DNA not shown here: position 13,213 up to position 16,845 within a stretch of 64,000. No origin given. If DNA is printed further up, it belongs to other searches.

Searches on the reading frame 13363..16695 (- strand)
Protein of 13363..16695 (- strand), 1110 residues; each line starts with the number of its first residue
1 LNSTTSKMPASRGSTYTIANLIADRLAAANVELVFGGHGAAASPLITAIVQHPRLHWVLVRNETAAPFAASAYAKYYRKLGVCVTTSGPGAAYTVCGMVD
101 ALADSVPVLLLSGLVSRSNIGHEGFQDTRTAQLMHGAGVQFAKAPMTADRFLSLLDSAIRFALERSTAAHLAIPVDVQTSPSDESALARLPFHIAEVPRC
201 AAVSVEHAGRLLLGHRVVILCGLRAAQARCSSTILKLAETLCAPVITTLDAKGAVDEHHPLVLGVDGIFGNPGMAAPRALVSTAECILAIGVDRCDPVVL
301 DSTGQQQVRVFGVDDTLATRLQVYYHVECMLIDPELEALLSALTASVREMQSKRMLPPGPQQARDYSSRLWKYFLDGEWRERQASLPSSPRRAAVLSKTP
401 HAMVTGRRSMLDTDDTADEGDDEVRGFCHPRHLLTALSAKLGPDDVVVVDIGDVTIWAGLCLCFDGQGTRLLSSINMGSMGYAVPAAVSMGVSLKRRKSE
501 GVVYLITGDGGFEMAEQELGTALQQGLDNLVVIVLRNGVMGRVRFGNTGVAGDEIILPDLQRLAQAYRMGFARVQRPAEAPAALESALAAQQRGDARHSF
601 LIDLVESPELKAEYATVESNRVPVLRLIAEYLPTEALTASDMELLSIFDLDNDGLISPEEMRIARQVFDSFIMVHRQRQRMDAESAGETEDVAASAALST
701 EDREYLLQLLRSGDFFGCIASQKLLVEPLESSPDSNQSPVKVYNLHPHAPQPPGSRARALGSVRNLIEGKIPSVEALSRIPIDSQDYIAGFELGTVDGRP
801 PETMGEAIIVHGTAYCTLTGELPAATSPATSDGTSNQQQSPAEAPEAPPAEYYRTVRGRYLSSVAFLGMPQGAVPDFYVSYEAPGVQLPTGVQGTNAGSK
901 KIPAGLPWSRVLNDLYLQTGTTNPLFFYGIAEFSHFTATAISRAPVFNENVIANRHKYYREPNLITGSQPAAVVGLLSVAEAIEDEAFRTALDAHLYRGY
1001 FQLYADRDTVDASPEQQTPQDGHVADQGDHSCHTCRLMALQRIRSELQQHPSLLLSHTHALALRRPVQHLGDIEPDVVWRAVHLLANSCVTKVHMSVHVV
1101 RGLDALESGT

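Call 3: search_protein_families(library=pfam, proteins=[window:13363-16695:-], max_evalue=0.01)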
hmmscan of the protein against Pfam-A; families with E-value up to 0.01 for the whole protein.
window:13363-16695:- (1110 aa): 5 families
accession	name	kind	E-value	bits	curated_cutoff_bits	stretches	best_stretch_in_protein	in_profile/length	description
PF02776.23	TPP_enzyme_N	-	1.2e-28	99.6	26.8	1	17-128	2-113/119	Thiamine pyrophosphate enzyme, N-terminal TPP binding domain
PF02775.26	TPP_enzyme_C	-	1.3e-20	74.2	21.9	1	450-590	1-143/151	Thiamine pyrophosphate enzyme, C-terminal TPP binding domain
PF00205.28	TPP_enzyme_M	-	2e-14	53.9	30.4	1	214-293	11-87/137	Thiamine pyrophosphate enzyme, central domain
PF13202.12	EF-hand_5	-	0.0029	17.5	25.9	1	645-662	5-22/25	EF hand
PF00036.39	EF-hand_1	-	0.0039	17.1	25.4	1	643-662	4-23/29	EF hand domain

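Call 4: search_protein_families(library=ncbifam, proteins=[window:13363-16695:-], max_evalue=0.01)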
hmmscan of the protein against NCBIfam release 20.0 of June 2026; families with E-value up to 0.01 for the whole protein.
window:13363-16695:- (1110 aa): 54 families (the best 25 are shown)
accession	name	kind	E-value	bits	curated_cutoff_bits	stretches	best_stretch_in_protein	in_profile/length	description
TIGR00118.1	acolac_lg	equivalog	2.6e-55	187.9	538.35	2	19-294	4-277/557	biosynthetic-type acetolactate synthase large subunit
NF005860.0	PRK07789.1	equivalog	2.1e-54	184.9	881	2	8-296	26-313/615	acetolactate synthase large subunit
NF004919.0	PRK06276.1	equivalog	7.4e-53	179.7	866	2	20-299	5-285/582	acetolactate synthase large subunit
NF006591.0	PRK09124.1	equivalog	3.1e-52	177.7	792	2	16-293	3-275/574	ubiquinone-dependent pyruvate dehydrogenase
NF006377.0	PRK08611.1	equivalog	1.3e-51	175.9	742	2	20-363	8-341/576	pyruvate oxidase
NF006187.0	PRK08322.1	equivalog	1.8e-51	175.2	509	2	18-349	4-327/548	acetolactate synthase large subunit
NF006524.0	PRK08978.1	equivalog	1.6e-50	172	738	2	19-298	4-277/548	acetolactate synthase 2 catalytic subunit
NF005712.0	PRK07524.1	subfamily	2e-50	171.7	500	2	16-351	3-333/536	5-guanidino-2-oxopentanoate decarboxylase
NF006378.0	PRK08617.1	equivalog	2.2e-49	168.2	510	2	15-353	7-339/556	acetolactate synthase AlsS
NF006052.0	PRK08199.1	subfamily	1.2e-48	165.8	539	2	16-292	8-279/559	thiamine pyrophosphate protein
NF004710.0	PRK06048.1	equivalog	3.5e-48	164.4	976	2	17-297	9-287/561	acetolactate synthase large subunit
NF005040.0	PRK06457.1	equivalog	1.1e-47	162.6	788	2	17-271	3-250/549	pyruvate dehydrogenase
NF006129.0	PRK08273.1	equivalog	1e-46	159.3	724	2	16-349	3-334/598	thiamine pyrophosphate-requiring protein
NF005114.0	PRK06546.1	equivalog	2.1e-46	158.6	893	2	17-356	4-331/578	pyruvate dehydrogenase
NF005584.0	PRK07282.1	equivalog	2.9e-46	158.2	970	2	17-296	11-289/566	acetolactate synthase large subunit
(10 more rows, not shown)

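Call 5: search_solved_structures(query=window:13363-16695:-, max_evalue=1e-10)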
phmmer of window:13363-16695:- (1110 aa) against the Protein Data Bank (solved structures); distinct sequences matched with E-value up to 1e-10: 76 (the best 60 are shown).
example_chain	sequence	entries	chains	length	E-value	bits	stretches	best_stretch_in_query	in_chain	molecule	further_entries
9zgl_A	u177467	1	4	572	8.8e-34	119.8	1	18-332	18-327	Ancestral acetolactate synthase, catabolic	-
3eya_A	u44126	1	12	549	4e-33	117.7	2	16-271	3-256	Pyruvate dehydrogenase [cytochrome]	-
3ey9_A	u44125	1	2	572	4.3e-33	117.6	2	16-271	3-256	Pyruvate dehydrogenase [cytochrome]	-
8x3x_A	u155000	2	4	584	1.2e-31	112.7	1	14-291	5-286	BbmA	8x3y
8xod_A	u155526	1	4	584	5.6e-31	110.5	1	14-291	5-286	BbmA-G484F complex with CBOA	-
4fee_A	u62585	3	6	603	1.6e-30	109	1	25-352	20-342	Pyruvate oxidase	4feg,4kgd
2ez4_A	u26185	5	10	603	1.8e-30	108.9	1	25-352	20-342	Pyruvate oxidase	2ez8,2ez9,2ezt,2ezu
1pow_A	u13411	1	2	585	1.9e-30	108.8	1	26-352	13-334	PYRUVATE OXIDASE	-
1y9d_A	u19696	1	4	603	1.9e-30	108.8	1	25-352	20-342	Pyruvate oxidase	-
6haf_A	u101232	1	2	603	4.2e-30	107.7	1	25-352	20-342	Pyruvate oxidase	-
1pox_A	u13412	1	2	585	1.2e-29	106.1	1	26-352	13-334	PYRUVATE OXIDASE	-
13bb_A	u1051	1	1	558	2.1e-29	105.3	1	21-300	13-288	acetolactate synthase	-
6dek_A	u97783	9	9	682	8e-29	103.4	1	26-296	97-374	Acetolactate synthase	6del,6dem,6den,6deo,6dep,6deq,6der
7u25_A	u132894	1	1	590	2.1e-28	102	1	19-297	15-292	Acetolactate synthase, chloroplastic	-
24pi_A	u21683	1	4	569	5e-28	100.8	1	19-294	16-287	Ancestral acetolactate synthase, catabolic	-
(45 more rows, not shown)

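Call 8: find_homologous_proteins(query=window:13363-16695:-, max_evalue=0.00001)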
Query window:13363-16695:- (1110 aa): 24 proteins with E <= 0.00001 among 8000 candidates.
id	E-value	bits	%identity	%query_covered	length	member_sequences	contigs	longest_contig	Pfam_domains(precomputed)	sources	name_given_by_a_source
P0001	0.0e+0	2477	100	99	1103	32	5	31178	PF02775.27,PF02776.24,PF00205.29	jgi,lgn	-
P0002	0.0e+0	1749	72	98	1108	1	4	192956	PF02775.27,PF02776.24,PF00205.29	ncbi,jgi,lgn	jgi:thiamine pyrophosphate-dependent acetolactate synthase large subunit-like protein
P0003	0.0e+0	1478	72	83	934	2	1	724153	PF02775.27,PF00205.29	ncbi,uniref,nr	ncbi:hypothetical protein F1559_000360 [Cyanidiococcus yangmingshanensis]|uniref:EF-hand domain-cont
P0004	0.0e+0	1302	58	99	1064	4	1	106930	PF02775.27,PF02776.24,PF00205.29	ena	-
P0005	3.6e-80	288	36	55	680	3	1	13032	PF02775.27,PF02776.24,PF00205.29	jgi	jgi:thiamine pyrophosphate-dependent acetolactate synthase large subunit-like protein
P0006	2.5e-79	286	35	55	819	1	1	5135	PF02775.27,PF02776.24,PF00205.29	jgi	jgi:acetolactate synthase-1/2/3 large subunit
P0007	1.2e-75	273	32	56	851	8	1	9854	PF02775.27,PF02776.24,PF00205.29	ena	-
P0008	1.1e-71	260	44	26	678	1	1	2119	PF02775.27,PF02776.24,PF00205.29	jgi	jgi:thiamine pyrophosphate-dependent acetolactate synthase large subunit-like protein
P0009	4.0e-67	245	40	27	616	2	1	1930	PF02775.27,PF02776.24,PF00205.29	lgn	-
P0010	5.8e-60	222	32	46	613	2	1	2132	PF02775.27,PF02776.24,PF00205.29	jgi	-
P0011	2.8e-50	189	28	51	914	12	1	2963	PF02775.27,PF02776.24,PF00205.29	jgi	-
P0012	8.7e-39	151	28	51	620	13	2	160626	PF02775.27,PF02776.24,PF00205.29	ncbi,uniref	ncbi:acetolactate synthase large subunit [Corynebacterium bovis]|uniref:acetolactate synthase large 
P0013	5.2e-37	146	29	52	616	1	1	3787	PF02775.27,PF02776.24,PF00205.29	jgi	jgi:acetolactate synthase I/II/III large subunit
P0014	9.8e-35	138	31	48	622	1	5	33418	PF02775.27,PF02776.24,PF00205.29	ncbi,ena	-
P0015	7.0e-34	135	28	52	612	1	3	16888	PF02775.27,PF02776.24,PF00205.29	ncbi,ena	-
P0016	1.4e-33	134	28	52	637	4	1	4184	PF02775.27,PF02776.24,PF00205.29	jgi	-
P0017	4.1e-33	133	28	54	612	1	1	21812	PF02775.27,PF02776.24,PF00205.29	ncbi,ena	-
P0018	5.4e-33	132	32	22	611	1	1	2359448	PF02775.27,PF02776.24,PF00205.29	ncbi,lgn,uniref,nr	ncbi:acetolactate synthase-1/2/3 large subunit [Kineococcus radiotolerans]|uniref:Acetolactate synth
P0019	5.8e-26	109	42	10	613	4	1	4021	PF02775.27,PF02776.24,PF00205.29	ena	-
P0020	1.3e-21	95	25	54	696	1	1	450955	PF02775.27,PF02776.24,PF00205.29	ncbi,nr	ncbi:thiamine diphosphate-binding protein [Podospora conica]|nr:thiamine diphosphate-binding protein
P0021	1.3e-18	85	26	53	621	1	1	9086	PF02775.27,PF02776.24,PF00205.29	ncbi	ncbi:MAG: biosynthetic-type acetolactate synthase large subunit [Rudaea sp.]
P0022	2.4e-18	84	29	29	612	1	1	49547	PF02775.27,PF02776.24,PF00205.29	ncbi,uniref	ncbi:thiamine pyrophosphate-requiring protein [Micromonospora sp. NPDC000207]|uniref:thiamine pyroph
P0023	1.5e-12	65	25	46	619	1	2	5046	PF02775.27,PF02776.24,PF00205.29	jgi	jgi:3D-(3,5/4)-trihydroxycyclohexane-1,2-dione acylhydrolase (decyclizing)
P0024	5.0e-11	59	26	15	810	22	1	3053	PF02775.27,PF02776.24,PF00205.29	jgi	jgi:acetolactate synthase-1/2/3 large subunit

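Call 12: find_encoding_contigs(protein=P0003, flank=10000, max_places=3)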
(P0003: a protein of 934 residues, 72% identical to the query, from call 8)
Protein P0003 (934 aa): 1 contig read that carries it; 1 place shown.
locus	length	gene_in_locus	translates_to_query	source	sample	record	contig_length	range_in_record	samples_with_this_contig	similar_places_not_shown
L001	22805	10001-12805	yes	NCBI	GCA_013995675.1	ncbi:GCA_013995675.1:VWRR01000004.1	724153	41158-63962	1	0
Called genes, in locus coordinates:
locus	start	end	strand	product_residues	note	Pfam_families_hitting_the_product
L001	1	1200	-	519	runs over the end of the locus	PF00875:DNA_photolyase, PF03441:FAD_binding_7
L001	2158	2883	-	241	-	PF01398:JAB, PF14464:Prok-JAB (weak)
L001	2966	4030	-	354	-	PF00249:Myb_DNA-binding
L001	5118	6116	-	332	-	PF00173:Cyt-b5, PF04116:FA_hydroxylase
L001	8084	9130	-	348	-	PF00171:Aldedh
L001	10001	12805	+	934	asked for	PF00205:TPP_enzyme_M, PF02775:TPP_enzyme_C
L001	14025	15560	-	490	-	PF17820:PDZ_6, PF03572:Peptidase_S41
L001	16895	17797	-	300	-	PF02696:SelO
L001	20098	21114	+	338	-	-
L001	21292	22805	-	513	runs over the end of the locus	PF22774:DNAJC11_beta-barrel (weak), PF11875:DnaJ-like_C11_C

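Call 13: find_encoding_contigs(protein=P0002, flank=10000, max_places=3)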
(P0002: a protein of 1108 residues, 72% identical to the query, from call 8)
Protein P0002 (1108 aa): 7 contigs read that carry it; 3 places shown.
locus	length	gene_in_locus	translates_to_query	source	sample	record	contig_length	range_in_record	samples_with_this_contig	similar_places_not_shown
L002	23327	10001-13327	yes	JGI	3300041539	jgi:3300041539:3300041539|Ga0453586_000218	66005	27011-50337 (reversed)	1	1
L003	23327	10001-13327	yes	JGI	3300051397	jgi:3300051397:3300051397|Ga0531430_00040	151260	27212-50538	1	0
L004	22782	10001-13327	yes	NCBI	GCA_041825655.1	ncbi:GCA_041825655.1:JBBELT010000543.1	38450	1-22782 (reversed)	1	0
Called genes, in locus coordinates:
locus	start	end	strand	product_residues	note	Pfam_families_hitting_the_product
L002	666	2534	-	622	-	PF00249:Myb_DNA-binding, PF01398:JAB (weak), PF14464:Prok-JAB (weak)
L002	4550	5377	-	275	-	PF04116:FA_hydroxylase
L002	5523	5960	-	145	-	-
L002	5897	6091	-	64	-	-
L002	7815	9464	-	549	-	PF00171:Aldedh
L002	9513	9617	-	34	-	-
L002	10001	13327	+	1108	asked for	PF02776:TPP_enzyme_N, PF00205:TPP_enzyme_M, PF02775:TPP_enzyme_C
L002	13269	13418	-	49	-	-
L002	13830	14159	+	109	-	-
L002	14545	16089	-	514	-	PF17820:PDZ_6, PF03572:Peptidase_S41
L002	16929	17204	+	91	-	-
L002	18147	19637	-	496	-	PF02696:SelO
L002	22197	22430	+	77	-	-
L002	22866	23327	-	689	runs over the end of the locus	PF00226:DnaJ, PF22774:DNAJC11_beta-barrel (weak), PF11875:DnaJ-like_C11_C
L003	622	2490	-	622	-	PF00249:Myb_DNA-binding, PF01398:JAB (weak), PF14464:Prok-JAB (weak)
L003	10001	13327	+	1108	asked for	PF02776:TPP_enzyme_N, PF00205:TPP_enzyme_M, PF02775:TPP_enzyme_C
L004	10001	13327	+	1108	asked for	PF02776:TPP_enzyme_N, PF00205:TPP_enzyme_M, PF02775:TPP_enzyme_C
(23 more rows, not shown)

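Call 14: find_encoding_contigs(protein=P0004, flank=10000, max_places=3)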
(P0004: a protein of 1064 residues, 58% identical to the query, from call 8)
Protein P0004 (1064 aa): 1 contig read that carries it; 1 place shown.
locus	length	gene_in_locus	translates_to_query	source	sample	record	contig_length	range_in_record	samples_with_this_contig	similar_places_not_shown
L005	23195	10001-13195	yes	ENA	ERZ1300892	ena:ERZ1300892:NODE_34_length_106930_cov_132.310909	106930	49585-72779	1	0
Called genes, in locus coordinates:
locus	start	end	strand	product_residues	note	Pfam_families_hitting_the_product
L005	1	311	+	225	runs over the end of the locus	PF05670:NFACT-R_1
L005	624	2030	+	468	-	-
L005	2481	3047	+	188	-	PF00227:Proteasome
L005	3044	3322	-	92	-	PF01781:Ribosomal_L38e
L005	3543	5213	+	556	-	PF00173:Cyt-b5, PF00487:FA_desaturase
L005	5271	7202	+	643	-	PF04124:Dor1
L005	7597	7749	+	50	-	-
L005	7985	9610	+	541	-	PF01595:CNNM, PF00571:CBS, PF03471:CorC_HlyC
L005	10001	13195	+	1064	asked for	PF02776:TPP_enzyme_N, PF00205:TPP_enzyme_M, PF02775:TPP_enzyme_C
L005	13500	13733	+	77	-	PF01423:LSM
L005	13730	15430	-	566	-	PF17820:PDZ_6, PF03572:Peptidase_S41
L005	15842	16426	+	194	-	PF03980:Nnf1 (weak)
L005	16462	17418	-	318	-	PF03446:NAD_binding_2, PF14833:NAD_binding_11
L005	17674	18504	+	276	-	-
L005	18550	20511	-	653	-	PF02696:SelO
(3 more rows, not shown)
